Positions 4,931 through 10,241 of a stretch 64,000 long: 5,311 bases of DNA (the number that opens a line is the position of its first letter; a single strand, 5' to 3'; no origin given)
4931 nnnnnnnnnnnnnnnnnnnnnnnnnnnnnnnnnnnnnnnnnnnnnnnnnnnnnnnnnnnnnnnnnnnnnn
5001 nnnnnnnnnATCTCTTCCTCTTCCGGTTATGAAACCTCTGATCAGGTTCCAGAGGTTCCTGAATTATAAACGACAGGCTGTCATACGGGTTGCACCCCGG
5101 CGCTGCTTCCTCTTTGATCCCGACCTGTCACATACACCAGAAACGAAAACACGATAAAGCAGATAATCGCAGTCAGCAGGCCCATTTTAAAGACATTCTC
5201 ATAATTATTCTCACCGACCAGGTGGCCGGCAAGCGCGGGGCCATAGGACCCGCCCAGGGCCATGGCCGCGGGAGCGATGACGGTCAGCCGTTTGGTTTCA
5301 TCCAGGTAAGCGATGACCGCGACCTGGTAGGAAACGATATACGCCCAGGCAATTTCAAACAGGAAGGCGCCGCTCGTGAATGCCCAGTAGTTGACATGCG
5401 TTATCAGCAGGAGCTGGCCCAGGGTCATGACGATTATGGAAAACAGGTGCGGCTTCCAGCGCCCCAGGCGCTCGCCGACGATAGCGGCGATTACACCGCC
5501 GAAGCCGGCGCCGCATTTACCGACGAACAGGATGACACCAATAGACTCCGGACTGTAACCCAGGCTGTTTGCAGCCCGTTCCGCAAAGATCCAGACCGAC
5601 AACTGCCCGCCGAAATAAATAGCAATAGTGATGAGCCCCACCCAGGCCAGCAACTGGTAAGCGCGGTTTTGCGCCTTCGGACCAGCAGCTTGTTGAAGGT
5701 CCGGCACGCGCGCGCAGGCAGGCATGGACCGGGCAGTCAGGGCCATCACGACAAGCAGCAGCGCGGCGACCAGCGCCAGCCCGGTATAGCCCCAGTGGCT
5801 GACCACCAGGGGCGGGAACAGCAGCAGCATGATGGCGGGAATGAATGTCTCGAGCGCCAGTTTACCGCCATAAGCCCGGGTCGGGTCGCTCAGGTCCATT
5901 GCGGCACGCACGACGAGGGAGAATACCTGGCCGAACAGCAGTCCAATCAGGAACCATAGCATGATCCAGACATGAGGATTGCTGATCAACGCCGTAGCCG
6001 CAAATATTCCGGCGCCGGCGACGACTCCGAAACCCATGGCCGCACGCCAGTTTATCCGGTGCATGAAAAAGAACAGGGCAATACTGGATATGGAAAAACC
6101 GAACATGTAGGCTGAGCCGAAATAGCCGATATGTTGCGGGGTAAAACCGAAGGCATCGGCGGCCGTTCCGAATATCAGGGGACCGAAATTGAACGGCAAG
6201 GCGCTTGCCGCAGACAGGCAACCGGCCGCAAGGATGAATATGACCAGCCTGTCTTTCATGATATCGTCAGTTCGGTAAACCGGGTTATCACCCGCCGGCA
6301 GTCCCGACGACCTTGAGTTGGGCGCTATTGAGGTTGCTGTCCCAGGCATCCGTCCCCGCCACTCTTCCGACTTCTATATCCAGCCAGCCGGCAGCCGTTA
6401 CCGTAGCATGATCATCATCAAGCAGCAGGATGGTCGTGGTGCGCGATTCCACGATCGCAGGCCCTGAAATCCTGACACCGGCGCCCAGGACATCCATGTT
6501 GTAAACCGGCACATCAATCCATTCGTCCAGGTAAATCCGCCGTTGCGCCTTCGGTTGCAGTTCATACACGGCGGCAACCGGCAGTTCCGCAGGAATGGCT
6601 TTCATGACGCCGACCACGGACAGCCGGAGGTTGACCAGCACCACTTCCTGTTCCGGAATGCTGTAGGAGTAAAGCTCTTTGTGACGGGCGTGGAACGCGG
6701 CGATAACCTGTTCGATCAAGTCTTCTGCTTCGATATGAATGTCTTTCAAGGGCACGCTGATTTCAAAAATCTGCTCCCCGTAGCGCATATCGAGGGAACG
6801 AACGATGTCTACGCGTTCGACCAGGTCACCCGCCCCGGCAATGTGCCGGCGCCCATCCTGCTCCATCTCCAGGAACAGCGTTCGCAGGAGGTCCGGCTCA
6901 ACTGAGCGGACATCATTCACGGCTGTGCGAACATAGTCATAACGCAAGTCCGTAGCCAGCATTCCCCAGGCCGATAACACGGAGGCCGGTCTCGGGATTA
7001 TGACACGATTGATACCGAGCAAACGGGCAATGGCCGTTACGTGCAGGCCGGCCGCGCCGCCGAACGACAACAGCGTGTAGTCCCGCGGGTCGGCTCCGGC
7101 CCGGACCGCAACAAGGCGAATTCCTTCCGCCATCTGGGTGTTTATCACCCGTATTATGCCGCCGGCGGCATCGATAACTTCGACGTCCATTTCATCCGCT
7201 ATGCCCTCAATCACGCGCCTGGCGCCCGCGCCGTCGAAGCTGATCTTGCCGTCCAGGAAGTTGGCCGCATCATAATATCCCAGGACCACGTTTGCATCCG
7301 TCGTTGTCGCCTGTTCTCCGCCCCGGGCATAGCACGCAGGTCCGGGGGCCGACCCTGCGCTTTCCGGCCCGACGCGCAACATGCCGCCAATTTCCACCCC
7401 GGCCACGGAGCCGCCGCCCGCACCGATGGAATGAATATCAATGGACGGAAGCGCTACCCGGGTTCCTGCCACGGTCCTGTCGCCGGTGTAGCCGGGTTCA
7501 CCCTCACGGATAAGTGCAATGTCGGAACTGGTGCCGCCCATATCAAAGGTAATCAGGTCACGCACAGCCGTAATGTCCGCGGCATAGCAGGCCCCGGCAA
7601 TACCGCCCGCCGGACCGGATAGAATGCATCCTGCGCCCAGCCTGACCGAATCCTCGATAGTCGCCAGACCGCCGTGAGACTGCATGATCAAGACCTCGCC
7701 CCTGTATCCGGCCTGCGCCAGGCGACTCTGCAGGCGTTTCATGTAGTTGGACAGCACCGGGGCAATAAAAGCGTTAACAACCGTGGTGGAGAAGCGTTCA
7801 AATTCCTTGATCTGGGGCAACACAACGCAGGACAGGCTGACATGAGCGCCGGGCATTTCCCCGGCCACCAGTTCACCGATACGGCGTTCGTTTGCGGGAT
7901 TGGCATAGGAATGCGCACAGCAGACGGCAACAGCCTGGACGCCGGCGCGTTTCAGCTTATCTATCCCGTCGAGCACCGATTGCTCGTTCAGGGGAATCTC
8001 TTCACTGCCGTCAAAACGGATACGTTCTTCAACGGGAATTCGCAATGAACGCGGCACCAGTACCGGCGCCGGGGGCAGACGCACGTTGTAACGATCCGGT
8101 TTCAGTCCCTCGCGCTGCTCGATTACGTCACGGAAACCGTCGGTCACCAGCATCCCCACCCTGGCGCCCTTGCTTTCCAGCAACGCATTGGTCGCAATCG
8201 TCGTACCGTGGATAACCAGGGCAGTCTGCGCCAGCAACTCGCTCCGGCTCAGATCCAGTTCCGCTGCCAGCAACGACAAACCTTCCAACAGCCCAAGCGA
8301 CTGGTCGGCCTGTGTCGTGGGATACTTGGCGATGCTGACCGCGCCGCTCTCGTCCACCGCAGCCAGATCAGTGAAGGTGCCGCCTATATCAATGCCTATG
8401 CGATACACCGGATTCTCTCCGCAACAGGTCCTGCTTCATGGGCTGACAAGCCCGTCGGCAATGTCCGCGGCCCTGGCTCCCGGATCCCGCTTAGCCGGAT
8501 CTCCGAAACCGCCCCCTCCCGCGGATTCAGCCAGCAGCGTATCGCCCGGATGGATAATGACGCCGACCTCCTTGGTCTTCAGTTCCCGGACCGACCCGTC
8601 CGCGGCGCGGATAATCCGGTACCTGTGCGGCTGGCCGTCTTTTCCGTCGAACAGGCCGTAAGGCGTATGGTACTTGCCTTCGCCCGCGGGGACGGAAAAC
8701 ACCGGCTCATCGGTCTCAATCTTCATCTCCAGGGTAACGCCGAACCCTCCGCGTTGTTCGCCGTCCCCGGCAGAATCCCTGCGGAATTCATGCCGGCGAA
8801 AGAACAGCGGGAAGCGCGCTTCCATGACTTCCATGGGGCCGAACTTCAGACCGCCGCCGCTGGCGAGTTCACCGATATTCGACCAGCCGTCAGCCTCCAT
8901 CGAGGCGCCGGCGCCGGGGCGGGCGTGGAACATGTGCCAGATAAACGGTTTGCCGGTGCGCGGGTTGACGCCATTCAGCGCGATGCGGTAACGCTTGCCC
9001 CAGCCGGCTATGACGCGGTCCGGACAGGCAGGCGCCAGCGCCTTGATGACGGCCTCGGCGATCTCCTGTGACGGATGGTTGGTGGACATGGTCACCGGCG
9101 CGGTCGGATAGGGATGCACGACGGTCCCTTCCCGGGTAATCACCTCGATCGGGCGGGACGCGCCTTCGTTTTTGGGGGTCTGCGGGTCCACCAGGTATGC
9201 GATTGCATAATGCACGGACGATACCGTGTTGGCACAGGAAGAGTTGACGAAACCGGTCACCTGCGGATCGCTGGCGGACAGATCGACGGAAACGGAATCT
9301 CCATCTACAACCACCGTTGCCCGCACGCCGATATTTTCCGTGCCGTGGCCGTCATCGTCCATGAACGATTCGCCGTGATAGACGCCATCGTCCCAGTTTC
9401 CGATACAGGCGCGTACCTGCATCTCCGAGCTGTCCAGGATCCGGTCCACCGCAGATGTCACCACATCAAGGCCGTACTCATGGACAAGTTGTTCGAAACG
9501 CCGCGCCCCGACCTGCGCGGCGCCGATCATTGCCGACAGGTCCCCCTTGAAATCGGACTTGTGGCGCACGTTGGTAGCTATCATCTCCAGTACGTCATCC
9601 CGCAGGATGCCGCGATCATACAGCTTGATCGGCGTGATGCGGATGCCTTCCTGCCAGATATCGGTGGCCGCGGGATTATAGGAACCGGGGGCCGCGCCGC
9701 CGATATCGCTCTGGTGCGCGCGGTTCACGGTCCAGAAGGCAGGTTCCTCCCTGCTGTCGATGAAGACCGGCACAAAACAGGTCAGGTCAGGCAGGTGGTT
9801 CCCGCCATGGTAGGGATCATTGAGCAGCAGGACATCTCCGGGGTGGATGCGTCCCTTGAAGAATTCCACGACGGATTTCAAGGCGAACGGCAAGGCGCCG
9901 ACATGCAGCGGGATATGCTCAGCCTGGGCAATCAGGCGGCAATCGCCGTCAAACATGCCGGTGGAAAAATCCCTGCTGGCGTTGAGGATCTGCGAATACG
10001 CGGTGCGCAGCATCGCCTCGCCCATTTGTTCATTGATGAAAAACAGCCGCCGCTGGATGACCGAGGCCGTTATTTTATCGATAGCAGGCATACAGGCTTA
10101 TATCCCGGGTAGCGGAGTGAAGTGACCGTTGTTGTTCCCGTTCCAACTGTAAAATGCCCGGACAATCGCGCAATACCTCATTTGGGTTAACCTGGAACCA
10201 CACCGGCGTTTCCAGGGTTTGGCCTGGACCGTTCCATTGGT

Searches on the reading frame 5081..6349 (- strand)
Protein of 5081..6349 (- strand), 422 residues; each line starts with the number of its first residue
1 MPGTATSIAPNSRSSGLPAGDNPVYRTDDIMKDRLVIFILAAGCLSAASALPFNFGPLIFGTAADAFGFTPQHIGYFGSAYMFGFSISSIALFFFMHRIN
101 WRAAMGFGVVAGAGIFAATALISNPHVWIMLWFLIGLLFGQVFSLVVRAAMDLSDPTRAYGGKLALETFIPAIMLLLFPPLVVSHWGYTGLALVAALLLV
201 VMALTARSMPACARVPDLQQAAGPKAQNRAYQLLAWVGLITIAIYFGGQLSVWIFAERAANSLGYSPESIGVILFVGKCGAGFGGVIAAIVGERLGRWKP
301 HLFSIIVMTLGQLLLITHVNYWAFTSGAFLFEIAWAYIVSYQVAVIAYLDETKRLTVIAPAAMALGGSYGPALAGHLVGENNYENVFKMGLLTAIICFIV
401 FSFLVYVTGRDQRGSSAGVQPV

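Call 47: search_protein_families(library=pfam, proteins=[window:5081-6349:-])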
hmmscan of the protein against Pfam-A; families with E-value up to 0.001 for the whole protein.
window:5081-6349:- (422 aa): 1 family
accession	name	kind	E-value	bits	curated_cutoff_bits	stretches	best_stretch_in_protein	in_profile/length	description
PF07690.21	MFS_1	-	2.2e-14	53.6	33.4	1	239-415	3-182/347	Major Facilitator Superfamily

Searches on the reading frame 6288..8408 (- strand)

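Call 17: search_protein_families(library=pfam, proteins=[window:6288-8408:-])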
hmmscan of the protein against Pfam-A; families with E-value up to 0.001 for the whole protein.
window:6288-8408:- (706 aa): 3 families
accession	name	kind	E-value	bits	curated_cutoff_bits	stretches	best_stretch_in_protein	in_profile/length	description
PF01968.24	Hydantoinase_A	-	5.5e-90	302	22.9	1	205-491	1-290/291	Hydantoinase/oxoprolinase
PF05378.19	Hydant_A_N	-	5.8e-47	160.1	25.2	1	3-181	1-172/176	Hydantoinase/oxoprolinase N-terminal region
PF19278.4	Hydant_A_C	-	1.1e-13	51.4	21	1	508-668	14-180/193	Hydantoinase/oxoprolinase C-terminal domain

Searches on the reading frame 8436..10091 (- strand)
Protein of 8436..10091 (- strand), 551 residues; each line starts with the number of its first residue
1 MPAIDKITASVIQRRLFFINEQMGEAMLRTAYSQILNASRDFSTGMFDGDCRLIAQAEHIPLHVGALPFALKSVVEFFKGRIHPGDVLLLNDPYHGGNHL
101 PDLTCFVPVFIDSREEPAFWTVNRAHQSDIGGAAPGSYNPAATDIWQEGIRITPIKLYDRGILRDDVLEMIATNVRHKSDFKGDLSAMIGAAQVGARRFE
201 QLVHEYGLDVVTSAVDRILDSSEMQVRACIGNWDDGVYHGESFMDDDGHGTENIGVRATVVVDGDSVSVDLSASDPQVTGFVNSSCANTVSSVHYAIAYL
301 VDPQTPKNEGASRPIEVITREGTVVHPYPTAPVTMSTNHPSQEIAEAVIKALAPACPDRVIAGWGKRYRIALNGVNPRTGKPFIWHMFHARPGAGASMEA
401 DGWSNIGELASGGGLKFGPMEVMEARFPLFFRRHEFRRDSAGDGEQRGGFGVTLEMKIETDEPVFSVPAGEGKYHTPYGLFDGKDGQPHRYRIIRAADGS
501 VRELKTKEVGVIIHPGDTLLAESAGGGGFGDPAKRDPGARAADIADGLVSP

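Call 17: search_protein_families(library=pfam, proteins=[window:8436-10091:-])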
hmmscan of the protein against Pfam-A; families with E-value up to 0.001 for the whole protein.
window:8436-10091:- (551 aa): 1 family
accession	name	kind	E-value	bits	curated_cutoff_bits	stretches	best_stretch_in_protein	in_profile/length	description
PF02538.19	Hydantoinase_B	-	7.1e-166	553.1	26.8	1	5-532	1-519/519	Hydantoinase B/oxoprolinase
